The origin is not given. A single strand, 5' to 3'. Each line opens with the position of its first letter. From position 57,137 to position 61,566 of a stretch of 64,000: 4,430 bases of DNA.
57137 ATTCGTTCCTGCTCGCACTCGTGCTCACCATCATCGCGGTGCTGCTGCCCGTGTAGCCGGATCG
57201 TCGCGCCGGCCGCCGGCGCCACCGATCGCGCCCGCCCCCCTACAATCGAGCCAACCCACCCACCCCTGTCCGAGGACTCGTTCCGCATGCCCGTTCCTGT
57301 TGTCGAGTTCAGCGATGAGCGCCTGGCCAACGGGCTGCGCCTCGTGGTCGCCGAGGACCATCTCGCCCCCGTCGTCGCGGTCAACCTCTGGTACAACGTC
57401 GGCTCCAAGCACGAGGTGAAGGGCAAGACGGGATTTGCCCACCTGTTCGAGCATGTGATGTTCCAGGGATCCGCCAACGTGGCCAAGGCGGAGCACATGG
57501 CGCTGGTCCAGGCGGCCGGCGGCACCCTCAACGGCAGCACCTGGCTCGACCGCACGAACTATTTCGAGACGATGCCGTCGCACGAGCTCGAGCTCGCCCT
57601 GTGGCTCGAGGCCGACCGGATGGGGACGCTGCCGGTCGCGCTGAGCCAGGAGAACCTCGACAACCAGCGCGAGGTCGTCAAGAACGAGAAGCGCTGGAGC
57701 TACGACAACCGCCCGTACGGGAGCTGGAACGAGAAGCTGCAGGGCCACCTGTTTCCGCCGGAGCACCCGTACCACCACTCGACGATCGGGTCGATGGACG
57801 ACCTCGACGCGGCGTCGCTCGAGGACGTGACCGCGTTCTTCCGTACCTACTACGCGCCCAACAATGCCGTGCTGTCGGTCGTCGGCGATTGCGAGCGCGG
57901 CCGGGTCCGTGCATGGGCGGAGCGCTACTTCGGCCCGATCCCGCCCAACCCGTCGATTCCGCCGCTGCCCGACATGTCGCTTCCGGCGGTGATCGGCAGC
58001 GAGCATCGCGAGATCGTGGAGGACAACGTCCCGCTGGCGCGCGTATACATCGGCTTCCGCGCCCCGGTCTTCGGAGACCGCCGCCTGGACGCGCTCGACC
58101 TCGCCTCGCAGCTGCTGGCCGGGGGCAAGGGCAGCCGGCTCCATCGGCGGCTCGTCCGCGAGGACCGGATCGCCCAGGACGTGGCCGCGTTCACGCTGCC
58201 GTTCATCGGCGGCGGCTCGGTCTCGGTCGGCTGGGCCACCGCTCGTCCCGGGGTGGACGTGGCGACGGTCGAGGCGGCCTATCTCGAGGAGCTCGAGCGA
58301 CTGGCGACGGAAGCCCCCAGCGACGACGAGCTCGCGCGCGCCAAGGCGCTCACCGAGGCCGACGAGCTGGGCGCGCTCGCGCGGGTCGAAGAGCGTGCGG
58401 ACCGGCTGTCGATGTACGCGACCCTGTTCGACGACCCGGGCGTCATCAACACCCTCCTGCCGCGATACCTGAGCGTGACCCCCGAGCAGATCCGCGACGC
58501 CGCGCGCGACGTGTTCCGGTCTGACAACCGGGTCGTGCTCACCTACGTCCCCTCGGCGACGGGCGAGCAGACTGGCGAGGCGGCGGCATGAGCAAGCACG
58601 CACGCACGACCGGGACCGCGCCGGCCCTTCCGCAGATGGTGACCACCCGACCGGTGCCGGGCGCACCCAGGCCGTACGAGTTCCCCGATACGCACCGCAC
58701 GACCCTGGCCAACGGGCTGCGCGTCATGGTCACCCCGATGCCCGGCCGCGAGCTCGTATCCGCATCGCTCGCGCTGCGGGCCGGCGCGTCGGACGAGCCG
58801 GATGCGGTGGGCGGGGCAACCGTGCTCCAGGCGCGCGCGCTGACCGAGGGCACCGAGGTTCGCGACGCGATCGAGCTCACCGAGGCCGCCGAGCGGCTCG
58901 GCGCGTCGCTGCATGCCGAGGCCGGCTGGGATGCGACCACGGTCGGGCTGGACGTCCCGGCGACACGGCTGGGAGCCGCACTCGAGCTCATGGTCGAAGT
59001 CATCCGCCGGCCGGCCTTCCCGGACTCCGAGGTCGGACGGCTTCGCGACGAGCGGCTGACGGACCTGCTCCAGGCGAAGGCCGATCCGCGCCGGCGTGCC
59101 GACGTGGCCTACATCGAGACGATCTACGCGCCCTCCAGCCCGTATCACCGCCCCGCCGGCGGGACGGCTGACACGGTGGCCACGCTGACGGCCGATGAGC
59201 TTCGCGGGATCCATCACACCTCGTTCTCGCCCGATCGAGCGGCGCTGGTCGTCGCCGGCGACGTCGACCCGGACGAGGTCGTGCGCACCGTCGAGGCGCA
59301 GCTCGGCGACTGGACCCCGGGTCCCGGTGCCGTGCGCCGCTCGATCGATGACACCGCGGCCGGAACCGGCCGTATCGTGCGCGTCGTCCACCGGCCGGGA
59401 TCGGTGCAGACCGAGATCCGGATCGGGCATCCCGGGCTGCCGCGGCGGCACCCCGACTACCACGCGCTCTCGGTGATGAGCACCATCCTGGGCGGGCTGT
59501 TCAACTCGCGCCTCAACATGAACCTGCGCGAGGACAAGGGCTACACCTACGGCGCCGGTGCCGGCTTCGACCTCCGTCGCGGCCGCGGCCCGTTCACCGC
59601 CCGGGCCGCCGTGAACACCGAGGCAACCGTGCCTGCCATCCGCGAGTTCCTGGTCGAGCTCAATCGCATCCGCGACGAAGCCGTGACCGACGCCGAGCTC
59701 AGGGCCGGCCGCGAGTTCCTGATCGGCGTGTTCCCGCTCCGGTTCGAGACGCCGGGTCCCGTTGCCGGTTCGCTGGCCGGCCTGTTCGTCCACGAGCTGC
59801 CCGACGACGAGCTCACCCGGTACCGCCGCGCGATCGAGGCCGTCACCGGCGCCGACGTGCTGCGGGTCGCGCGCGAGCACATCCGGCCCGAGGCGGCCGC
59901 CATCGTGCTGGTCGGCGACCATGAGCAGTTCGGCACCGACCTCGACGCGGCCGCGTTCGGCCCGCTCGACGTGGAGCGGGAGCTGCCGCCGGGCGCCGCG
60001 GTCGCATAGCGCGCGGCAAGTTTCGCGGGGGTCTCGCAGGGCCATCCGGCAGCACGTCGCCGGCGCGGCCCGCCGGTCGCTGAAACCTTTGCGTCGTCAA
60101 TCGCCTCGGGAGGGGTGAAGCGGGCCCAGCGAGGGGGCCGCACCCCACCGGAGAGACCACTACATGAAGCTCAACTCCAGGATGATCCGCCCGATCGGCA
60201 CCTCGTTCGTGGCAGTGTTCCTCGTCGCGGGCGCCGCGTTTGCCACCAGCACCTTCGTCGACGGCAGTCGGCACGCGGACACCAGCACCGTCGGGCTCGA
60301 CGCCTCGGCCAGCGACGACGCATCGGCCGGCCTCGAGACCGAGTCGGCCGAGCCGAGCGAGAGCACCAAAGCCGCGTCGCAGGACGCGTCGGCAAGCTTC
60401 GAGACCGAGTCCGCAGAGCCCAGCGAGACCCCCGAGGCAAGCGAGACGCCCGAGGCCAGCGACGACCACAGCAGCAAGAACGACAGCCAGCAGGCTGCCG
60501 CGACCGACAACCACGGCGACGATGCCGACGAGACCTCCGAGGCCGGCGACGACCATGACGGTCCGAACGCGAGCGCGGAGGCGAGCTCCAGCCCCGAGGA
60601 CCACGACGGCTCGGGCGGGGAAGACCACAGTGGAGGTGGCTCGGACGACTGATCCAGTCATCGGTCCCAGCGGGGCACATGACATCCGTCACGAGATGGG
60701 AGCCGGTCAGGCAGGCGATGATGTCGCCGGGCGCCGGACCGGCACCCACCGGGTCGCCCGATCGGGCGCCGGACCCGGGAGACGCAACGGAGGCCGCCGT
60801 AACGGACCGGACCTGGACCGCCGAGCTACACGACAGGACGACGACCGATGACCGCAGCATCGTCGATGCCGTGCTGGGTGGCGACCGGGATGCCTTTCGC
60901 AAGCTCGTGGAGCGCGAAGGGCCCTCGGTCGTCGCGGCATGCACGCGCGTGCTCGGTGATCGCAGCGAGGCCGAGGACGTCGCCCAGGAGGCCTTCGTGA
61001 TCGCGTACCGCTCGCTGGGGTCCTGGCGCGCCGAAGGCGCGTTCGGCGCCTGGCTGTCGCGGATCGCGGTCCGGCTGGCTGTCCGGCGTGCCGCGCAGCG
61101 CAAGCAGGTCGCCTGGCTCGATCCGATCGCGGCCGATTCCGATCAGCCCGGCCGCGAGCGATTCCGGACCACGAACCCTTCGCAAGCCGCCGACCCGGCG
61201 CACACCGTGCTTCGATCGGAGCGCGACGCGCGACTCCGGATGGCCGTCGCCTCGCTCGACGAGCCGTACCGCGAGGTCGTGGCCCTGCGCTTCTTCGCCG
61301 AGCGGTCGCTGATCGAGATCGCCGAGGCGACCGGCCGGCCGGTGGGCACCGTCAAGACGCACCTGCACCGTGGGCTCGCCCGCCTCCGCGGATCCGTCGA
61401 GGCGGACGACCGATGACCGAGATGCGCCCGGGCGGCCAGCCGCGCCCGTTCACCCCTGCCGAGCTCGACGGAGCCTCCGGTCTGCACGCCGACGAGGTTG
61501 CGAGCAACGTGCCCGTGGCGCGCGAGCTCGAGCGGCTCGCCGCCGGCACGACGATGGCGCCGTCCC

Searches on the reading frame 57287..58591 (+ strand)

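Call 52: search_protein_families(library=pfam, proteins=[window:57287-58591:+], max_evalue=0.0001)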
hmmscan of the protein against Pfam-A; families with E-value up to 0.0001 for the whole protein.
window:57287-58591:+ (434 aa): 2 families
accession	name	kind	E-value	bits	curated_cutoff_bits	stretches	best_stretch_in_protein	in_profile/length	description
PF05193.26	Peptidase_M16_C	-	2.8e-31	109.2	23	1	177-354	3-179/181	Peptidase M16 inactive domain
PF00675.25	Peptidase_M16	-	1.9e-15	57.5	22.3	1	20-134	3-115/149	Insulinase (Peptidase family M16)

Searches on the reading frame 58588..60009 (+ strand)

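Call 54: search_protein_families(library=pfam, proteins=[window:58588-60009:+], max_evalue=0.0001)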
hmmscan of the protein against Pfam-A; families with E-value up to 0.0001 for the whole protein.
window:58588-60009:+ (473 aa): 2 families
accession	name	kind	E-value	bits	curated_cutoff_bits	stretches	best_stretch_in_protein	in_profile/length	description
PF05193.26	Peptidase_M16_C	-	1.3e-35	123.4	23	1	200-375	2-178/181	Peptidase M16 inactive domain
PF00675.25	Peptidase_M16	-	1.2e-10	41.9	22.3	1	52-164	8-120/149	Insulinase (Peptidase family M16)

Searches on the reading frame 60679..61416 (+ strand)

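Call 54: search_protein_families(library=pfam, proteins=[window:60679-61416:+], max_evalue=0.0001)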
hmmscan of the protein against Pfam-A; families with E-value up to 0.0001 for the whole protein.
window:60679-61416:+ (245 aa): 3 families
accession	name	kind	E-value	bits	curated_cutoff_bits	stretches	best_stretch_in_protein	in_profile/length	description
PF04542.20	Sigma70_r2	-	2.3e-15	56.6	24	1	76-142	1-69/71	Sigma-70 region 2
PF08281.18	Sigma70_r4_2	-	2.2e-13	50.1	25.7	1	185-236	3-54/54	Sigma-70, region 4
PF04545.22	Sigma70_r4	-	1.3e-10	41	24.1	1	190-237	2-49/50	Sigma-70, region 4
